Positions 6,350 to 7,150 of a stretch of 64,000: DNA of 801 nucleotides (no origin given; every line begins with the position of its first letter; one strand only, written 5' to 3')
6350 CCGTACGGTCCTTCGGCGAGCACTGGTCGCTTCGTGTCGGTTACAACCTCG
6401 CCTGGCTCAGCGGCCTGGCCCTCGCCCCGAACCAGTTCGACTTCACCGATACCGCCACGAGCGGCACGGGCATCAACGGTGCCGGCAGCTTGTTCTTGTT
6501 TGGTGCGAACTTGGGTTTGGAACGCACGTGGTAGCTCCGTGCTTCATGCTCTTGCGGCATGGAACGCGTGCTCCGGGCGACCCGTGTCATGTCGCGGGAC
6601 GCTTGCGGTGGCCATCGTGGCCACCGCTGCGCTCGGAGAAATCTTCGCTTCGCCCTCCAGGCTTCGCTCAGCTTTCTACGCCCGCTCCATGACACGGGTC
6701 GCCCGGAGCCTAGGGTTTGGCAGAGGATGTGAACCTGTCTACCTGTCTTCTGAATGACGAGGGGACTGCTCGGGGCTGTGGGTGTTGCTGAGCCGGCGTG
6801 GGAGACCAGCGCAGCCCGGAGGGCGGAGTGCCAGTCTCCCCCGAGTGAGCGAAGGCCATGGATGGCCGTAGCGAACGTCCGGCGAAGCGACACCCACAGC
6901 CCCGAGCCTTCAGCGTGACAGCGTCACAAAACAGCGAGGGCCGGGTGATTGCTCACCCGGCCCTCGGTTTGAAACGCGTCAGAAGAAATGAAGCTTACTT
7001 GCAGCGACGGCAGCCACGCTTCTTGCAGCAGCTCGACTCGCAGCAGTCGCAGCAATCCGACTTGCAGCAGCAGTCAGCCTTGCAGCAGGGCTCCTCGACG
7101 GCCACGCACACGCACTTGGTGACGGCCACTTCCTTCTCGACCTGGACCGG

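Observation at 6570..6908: Family of ~130-140 bp intergenic elements whose stems co-vary between copies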

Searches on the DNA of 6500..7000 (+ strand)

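Call 9: search_rna_families(source=window, start=6500, end=7000, threshold=evalue, max_evalue=10)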
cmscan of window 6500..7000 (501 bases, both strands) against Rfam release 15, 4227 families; matches with E-value up to 10: 6.
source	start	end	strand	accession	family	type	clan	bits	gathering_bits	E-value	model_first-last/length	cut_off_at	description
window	6570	6709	-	RF04104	MIR918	Gene; miRNA;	-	24.5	268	0.029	1-265/265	no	MIR918 microRNA precursor family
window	6646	6830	+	RF04141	MIR8622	Gene; miRNA;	-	22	197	0.07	1-212/212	no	MIR8622 microRNA precursor family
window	6636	6840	-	RF04141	MIR8622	Gene; miRNA;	-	18.2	197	0.47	1-212/212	no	MIR8622 microRNA precursor family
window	6768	6907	-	RF04104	MIR918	Gene; miRNA;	-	16.7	268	1.4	1-265/265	no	MIR918 microRNA precursor family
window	6589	6644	+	RF04203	MIR1144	Gene; miRNA;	-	14.4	90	4.6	1-197/197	no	MIR1144 microRNA precursor family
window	6747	6887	-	RF02257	adapt33_3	Gene; lncRNA;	-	13.6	70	1.7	1-140/140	no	Adaptive response 33 conserved region 3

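Call 22: build_rna_model(alignment_id=A2, structure=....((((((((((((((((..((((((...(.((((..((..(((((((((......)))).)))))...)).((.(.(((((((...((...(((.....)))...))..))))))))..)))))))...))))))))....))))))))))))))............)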
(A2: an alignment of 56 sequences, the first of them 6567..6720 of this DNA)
Model R1 built from alignment A2 (56 sequences, 170 columns); structure: as given.
model positions 154; base pairs 53; branch points 1; effective number of sequences 1.81; information 0.59 bits per position. Calibrated on 0.2 Mb of random sequence (short: E-values are rough).
structure used (alignment columns):
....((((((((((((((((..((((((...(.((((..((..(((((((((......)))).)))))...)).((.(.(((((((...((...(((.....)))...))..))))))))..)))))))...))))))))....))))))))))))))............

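Call 23: search_with_rna_model(model_id=R1, source=window, max_evalue=1, show_alignments=0)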
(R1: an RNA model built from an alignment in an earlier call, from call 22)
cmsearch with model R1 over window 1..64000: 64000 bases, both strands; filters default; matches with E-value up to 1: 5.
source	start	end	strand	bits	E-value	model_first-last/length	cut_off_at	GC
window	6567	6720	+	146.5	8.8e-26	1-154/154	no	0.68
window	50789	50942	+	144.9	1.8e-25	1-154/154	no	0.69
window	6757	6910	-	138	3.4e-24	1-154/154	no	0.7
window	12725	12878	+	130.4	9e-23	1-154/154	no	0.71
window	18773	18927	-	125.2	8.6e-22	1-154/154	no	0.72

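Call 25: search_with_rna_model(model_id=R1, sources=[L001, L002, L003, L004, L005, L006, L007, L008, L009, L010, L011, L012, L013, L014, L015, L016, L017, L018, L019, L020, L021, L022, L023, L024, L025, L026, L027, L028, L029, L030, L031, L032, L033, L034, L035, L036, L037, L038, L039, L040, L041, L042, L043, L044, L045, L046, L047, L048, L049, L050, L051, L052, L053, L054, L055, L056, L057, L058, L059, L060, L061, L062, L063, L064, L065, L066, L067, L068, L069, L070, L071, L072, L073, L074, L075, L076, L077, L078, L079, L080, L081, L082, L083, L084, L085, L086, L087, L088, L089, L090, L091, L092, L093, L094, window], max_evalue=0.001, make_alignment=true)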
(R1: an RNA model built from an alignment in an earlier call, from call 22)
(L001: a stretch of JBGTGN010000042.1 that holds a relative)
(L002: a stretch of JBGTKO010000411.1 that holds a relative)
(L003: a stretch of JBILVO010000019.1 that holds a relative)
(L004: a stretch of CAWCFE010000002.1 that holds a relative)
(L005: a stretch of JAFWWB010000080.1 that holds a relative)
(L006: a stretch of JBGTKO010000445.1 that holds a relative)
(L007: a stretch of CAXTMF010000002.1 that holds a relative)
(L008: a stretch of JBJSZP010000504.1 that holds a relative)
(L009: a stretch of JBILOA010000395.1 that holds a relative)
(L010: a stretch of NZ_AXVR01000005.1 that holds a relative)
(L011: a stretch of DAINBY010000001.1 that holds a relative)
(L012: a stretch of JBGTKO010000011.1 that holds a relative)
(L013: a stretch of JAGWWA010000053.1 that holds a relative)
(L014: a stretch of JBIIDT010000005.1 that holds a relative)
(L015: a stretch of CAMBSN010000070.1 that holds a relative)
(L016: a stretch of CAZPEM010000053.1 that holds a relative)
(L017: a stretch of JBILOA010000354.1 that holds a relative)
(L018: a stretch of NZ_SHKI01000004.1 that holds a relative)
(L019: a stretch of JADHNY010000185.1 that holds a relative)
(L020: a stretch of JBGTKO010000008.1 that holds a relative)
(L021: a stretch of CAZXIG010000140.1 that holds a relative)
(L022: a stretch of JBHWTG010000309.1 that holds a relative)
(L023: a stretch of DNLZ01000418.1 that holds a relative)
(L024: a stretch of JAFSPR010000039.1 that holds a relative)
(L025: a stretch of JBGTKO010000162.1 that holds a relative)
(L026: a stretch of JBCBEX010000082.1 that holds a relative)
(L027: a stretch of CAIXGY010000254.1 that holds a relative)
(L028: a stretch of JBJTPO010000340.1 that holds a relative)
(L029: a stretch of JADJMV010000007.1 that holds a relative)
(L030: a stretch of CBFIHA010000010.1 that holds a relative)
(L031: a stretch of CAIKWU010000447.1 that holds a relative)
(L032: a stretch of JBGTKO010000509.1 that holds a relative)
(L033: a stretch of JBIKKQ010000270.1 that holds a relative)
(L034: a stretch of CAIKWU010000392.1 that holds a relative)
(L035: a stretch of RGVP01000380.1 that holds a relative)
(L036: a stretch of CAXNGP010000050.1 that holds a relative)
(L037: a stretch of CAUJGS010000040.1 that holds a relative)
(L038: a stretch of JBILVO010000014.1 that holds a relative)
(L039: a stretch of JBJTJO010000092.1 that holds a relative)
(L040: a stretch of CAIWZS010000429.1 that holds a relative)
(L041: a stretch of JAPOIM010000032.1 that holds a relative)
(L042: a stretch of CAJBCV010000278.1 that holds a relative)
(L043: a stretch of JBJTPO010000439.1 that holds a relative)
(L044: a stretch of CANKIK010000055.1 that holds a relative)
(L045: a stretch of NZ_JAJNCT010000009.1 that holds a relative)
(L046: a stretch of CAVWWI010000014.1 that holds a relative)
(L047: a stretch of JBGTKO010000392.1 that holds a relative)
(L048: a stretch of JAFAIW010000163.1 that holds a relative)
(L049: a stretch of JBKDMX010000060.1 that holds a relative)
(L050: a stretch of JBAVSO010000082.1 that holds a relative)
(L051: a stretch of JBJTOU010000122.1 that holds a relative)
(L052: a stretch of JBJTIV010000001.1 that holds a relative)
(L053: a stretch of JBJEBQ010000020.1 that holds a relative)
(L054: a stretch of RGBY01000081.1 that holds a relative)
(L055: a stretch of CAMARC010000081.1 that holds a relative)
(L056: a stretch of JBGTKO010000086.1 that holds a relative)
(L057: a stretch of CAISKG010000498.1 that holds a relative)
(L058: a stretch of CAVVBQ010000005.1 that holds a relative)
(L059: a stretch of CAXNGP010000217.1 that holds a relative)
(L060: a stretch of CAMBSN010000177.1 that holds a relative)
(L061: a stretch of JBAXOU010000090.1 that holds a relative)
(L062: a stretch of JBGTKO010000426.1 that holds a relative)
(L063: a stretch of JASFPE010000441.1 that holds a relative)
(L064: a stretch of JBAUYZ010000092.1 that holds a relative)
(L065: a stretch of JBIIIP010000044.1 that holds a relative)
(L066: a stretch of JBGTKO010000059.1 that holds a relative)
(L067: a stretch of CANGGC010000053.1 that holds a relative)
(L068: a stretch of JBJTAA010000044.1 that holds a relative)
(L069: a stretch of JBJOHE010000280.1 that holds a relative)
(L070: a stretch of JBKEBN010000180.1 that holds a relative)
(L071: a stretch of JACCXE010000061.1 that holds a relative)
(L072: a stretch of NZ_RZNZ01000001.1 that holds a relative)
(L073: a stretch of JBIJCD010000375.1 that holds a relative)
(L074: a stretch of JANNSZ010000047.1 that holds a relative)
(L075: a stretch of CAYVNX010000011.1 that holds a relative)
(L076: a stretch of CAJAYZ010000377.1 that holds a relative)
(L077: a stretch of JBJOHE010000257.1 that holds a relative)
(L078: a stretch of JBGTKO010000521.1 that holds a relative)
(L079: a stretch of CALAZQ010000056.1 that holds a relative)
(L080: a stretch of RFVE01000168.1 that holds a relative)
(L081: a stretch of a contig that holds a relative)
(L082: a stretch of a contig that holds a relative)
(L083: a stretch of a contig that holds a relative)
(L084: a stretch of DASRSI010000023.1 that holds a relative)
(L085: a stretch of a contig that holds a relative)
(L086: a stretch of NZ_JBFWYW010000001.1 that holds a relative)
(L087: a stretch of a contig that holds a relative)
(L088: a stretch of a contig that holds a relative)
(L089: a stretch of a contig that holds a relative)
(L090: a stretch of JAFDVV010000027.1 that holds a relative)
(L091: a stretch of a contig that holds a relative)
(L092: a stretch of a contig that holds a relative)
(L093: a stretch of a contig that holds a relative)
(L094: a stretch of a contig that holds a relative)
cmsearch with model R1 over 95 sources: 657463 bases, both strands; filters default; matches with E-value up to 0.001: 97.
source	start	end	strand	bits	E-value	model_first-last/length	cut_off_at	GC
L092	2128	2280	+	155.5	1.8e-26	1-154/154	no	0.67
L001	2697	2850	-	151.8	9.1e-26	1-154/154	no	0.68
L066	518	669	+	151.3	1.2e-25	1-154/154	no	0.69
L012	4536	4689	+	150.7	1.5e-25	1-154/154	no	0.62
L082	2320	2471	-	149.3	2.7e-25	1-154/154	no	0.67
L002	6159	6310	-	148.5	3.8e-25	1-154/154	no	0.64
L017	2710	2863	+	147.6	5.7e-25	1-154/154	no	0.7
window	6567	6720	+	146.5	9e-25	1-154/154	no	0.68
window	50789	50942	+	144.9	1.8e-24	1-154/154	no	0.69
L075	2657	2810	+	142.2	5.7e-24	1-154/154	no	0.69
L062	2911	3062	+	141.9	6.5e-24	1-154/154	no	0.66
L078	7371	7522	+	141.7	7e-24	1-154/154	no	0.7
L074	1045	1198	-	141.7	7.2e-24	1-154/154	no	0.71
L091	4356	4508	+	141.5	7.9e-24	1-154/154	no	0.69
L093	298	450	-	140.6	1.1e-23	1-154/154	no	0.69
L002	3792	3969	-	140.2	1.4e-23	1-154/154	no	0.69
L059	483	636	-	140.1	1.4e-23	1-154/154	no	0.73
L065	2681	2835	-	138.5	2.8e-23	1-154/154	no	0.69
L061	4010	4162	+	136.6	6.4e-23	1-154/154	no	0.67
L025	6681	6823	+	136.5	6.8e-23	1-145/154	3'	0.65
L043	797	949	+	136.2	7.5e-23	1-154/154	no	0.67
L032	3288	3440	+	135.9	8.9e-23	1-154/154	no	0.66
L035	188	341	-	135.1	1.2e-22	1-154/154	no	0.68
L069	2845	2987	-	134.9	1.4e-22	4-147/154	no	0.73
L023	6799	6952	-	131.2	6.5e-22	1-154/154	no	0.69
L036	787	939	-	130.7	8.2e-22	1-154/154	no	0.66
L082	3975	4127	+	130.2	1e-21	1-154/154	no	0.69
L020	7014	7191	-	129.8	1.2e-21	1-154/154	no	0.67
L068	281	433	-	128.7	1.9e-21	1-154/154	no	0.7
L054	700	851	+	127.3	3.6e-21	1-154/154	no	0.72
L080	4570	4722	+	127.1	3.9e-21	1-154/154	no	0.65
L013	671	824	-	126.9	4.3e-21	1-154/154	no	0.67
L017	220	372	-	126.7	4.6e-21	1-154/154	no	0.69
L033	2536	2689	+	126.2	5.7e-21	1-154/154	no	0.7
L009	859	1011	-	126.1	6e-21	1-154/154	no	0.71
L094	3668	3819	-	125.8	6.7e-21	1-154/154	no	0.7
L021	2073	2225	-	124.9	9.9e-21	1-154/154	no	0.75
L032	5144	5319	+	124.8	1e-20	1-154/154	no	0.67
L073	3640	3793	+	124.5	1.2e-20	1-154/154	no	0.73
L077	749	901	-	124.4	1.2e-20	1-154/154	no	0.68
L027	396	549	+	124.4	1.3e-20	1-154/154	no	0.69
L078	4841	4994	+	123.3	2e-20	1-154/154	no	0.69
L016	124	276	+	123.1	2.2e-20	1-154/154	no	0.7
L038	5081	5235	+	123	2.3e-20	1-154/154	no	0.73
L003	351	504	-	122.6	2.7e-20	1-154/154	no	0.75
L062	1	128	-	121.3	4.8e-20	1-130/154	3'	0.66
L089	3824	3976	+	118.2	1.8e-19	1-154/154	no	0.72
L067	2280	2433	+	118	2e-19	1-154/154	no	0.76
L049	5526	5680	-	117.9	2e-19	1-154/154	no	0.74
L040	1867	2021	+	117.2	2.8e-19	1-154/154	no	0.75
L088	3765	3918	-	115.5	5.7e-19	1-154/154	no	0.75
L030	4731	4883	-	114.7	8.1e-19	1-154/154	no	0.7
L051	4255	4406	+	114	1.1e-18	1-154/154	no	0.7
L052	2804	2957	-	113.8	1.2e-18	1-154/154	no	0.69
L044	1058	1211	+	112.5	2.1e-18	1-154/154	no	0.74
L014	6123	6276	-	112.1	2.5e-18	1-154/154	no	0.77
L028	7651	7804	+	111.1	3.8e-18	1-154/154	no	0.64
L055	4028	4181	+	110.7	4.5e-18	1-154/154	no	0.76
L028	1253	1404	+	109.9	6.4e-18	1-154/154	no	0.74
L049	5317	5472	+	106.9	2.3e-17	1-154/154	no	0.72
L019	4283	4440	+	106.5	2.8e-17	1-154/154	no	0.68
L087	93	244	+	105.6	4.2e-17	1-154/154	no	0.77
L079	57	209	+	104.8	5.8e-17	1-154/154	no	0.7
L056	7106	7284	-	102.4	1.6e-16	1-154/154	no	0.72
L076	1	139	+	101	3e-16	16-154/154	5'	0.77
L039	3993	4146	-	97.4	1.4e-15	1-154/154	no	0.68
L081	1023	1174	-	96.9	1.8e-15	1-154/154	no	0.69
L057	6491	6644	+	95.5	3.2e-15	1-154/154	no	0.81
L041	603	757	-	95.3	3.5e-15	1-154/154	no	0.72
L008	1581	1734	+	94.9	4.2e-15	1-154/154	no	0.69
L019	2256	2414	+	93.3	8.4e-15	1-154/154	no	0.72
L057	6675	6828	+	93.2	8.5e-15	1-154/154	no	0.81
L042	4713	4838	+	90.9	2.3e-14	1-126/154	3'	0.79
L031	1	124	-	86.3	1.7e-13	1-124/154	3'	0.75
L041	902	1061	-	85.7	2.2e-13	1-154/154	no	0.71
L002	1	143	-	84.4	3.8e-13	1-119/154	3'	0.71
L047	4978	5202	+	81.3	1.4e-12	1-154/154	no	0.72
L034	1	117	+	78.8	4.2e-12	39-154/154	5'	0.7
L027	551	704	-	78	6.1e-12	1-154/154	no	0.75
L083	1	116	+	73.1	5e-11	42-154/154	5'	0.68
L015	150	239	-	69.9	2e-10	65-154/154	5'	0.67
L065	2494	2673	+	67.9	4.8e-10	1-154/154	no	0.69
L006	1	135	+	67.2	6.4e-10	19-154/154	5'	0.67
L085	3595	3722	-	64.3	2.2e-09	28-154/154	5'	0.68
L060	114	250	+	60.8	1e-08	1-154/154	no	0.65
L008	2935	3041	-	54.6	1.4e-07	48-154/154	5'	0.67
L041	3495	3652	-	50.3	9.3e-07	1-154/154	no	0.7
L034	7219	7309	-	47.4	3.2e-06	65-154/154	5'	0.71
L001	2523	2660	-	44.7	1e-05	1-154/154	no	0.7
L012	4528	4681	-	40.3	7e-05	1-154/154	no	0.63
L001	2705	2858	+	35.9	0.00045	1-154/154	no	0.68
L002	6167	6318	+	35.3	0.00059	1-154/154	no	0.64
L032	3280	3432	-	34.5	0.00085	1-154/154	no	0.67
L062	2903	3054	-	34.1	0.00099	1-154/154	no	0.68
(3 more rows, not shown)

Alignment A3: 97 matches aligned to the model, 318 columns, each read 5' to 3' on its own strand. Consensus structure (alignment columns), stored with it:
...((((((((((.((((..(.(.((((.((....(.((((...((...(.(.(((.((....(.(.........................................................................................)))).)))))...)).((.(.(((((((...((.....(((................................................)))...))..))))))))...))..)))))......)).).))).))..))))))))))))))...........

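Call 42: search_with_rna_model(model_id=R1, sources=[L095, L097], max_evalue=0.01)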
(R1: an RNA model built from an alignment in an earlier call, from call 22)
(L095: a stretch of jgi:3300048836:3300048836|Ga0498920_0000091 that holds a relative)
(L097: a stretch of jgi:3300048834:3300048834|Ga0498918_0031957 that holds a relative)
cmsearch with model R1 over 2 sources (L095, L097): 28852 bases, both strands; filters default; matches with E-value up to 0.01: 5.
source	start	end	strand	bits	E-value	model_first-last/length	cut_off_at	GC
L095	20227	20380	+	147.8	2.3e-26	1-154/154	no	0.68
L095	11186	11340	+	134.9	5.8e-24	1-154/154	no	0.66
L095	17333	17486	+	133.5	1.1e-23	1-154/154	no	0.72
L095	11374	11526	-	106.2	1.4e-18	1-154/154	no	0.69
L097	7656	7706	+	28.1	0.00058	1-52/154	3'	0.71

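Call 52: search_with_rna_model(model_id=R1, sources=[L098, L099, L100, L101, L102, L103, L096], max_evalue=0.01)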
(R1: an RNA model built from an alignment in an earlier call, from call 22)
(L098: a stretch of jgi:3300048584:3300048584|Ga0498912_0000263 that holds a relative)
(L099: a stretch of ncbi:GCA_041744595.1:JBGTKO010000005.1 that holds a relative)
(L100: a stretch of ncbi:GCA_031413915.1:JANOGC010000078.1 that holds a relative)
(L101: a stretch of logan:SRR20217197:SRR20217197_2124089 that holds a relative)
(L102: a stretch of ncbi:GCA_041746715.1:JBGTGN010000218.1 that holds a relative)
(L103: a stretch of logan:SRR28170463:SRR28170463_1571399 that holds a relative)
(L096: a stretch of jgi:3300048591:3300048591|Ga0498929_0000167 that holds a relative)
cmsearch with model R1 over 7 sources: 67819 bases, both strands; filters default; matches with E-value up to 0.01: 10.
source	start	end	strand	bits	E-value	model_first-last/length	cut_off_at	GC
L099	3136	3289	-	151.4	1.1e-26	1-154/154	no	0.66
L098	9185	9337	+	141.4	8.6e-25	1-154/154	no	0.67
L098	187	339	+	137.4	4.6e-24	1-154/154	no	0.67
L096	11186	11340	+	134.9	1.4e-23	1-154/154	no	0.66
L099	2924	3076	+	125.5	8e-22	1-154/154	no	0.65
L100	9144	9285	+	123.7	1.8e-21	1-142/154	3'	0.73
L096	11374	11526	-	106.2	3.2e-18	1-154/154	no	0.69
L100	45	178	+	75.3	2e-12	1-154/154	no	0.72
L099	3144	3297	+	46.5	4.9e-07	1-154/154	no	0.68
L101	1589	1643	+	33.1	0.00016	1-54/154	3'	0.78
